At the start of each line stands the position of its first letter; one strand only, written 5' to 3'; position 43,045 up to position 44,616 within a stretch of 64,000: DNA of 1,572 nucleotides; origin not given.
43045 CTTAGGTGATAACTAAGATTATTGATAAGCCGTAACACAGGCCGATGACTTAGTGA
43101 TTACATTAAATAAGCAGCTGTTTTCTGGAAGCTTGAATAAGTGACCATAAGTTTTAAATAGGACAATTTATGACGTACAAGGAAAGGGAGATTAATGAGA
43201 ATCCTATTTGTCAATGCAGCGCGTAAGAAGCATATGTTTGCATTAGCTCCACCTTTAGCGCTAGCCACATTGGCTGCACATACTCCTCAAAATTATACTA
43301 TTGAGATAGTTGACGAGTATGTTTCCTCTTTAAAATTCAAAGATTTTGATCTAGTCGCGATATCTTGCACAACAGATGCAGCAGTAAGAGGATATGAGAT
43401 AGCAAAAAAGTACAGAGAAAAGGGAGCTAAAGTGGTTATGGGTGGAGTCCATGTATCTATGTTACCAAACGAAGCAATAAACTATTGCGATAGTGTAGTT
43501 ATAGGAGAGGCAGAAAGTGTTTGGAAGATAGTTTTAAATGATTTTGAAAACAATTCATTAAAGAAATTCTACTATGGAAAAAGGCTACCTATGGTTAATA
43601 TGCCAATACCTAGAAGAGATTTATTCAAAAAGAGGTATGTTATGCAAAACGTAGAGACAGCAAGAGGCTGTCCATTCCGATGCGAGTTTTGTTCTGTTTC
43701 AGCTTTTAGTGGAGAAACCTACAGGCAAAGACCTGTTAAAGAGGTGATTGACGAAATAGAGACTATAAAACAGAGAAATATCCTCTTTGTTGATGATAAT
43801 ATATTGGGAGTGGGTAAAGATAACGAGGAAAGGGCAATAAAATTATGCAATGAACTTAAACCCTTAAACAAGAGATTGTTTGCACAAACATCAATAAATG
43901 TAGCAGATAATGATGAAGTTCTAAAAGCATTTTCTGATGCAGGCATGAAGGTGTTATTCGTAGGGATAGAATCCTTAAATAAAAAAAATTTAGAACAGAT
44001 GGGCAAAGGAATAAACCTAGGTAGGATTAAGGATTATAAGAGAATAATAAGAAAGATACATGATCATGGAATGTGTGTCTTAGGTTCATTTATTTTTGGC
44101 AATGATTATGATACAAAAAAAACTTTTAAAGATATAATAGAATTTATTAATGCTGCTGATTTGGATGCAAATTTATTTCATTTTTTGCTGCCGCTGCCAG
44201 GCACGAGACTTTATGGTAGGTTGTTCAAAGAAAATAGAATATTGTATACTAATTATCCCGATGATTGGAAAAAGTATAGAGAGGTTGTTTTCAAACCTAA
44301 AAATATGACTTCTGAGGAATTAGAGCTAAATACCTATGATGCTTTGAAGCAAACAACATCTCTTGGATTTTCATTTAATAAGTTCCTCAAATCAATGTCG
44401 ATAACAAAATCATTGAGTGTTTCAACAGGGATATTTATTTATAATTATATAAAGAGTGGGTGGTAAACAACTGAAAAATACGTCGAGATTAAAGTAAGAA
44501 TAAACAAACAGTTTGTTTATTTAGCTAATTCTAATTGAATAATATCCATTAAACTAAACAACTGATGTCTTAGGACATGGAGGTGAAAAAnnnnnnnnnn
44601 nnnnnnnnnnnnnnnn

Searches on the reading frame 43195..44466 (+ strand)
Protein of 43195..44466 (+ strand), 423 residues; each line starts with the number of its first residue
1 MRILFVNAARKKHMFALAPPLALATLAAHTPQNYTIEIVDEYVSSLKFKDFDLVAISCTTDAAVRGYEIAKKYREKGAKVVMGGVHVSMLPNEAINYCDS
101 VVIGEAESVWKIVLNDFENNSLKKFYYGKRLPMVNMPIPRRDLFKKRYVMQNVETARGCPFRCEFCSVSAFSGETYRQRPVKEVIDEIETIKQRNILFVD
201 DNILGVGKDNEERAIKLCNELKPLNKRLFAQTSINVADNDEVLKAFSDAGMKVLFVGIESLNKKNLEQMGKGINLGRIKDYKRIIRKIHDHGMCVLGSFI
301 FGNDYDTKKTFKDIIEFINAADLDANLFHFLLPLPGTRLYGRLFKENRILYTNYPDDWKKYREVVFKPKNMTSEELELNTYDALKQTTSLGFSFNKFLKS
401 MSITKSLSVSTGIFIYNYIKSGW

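Call 56: find_encoding_contigs(protein=window:43195-44466:+, flank=10000, max_places=1)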
Protein window:43195-44466:+ (423 aa): 3 contigs read that carry it; 1 place shown.
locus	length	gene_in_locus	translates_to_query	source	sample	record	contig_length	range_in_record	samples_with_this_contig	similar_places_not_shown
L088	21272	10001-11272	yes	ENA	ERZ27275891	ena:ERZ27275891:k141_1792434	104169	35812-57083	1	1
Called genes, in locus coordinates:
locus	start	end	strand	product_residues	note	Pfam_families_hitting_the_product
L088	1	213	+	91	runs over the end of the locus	-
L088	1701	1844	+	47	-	-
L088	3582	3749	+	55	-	-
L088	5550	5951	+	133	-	PF05635:23S_rRNA_IVP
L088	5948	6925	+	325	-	PF00814:TsaD, PF22521:HypF_C_2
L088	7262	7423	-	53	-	PF01667:Ribosomal_S27e (weak), PF08792:A2L_zn_ribbon, PF08271:Zn_Ribbon_TF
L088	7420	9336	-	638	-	PF00493:MCM (faint), PF01078:Mg_chelatase, PF00158:Sigma54_activat, PF13654:AAA_32 (weak), PF07728:AAA_5 (weak), PF20436:LonB_AAA-LID, PF05362:Lon_C, PF13541:ChlI, +4 more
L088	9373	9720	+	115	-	PF01336:tRNA_anti-codon (faint)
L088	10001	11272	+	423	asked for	PF02310:B12-binding, PF04055:Radical_SAM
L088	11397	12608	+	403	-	PF01970:TctA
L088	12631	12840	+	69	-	-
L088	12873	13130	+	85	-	PF01247:Ribosomal_L35Ae, PF01782:RimM (faint)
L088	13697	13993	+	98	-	PF02680:DUF211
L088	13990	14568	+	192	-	PF01988:VIT1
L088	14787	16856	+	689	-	PF01841:Transglut_core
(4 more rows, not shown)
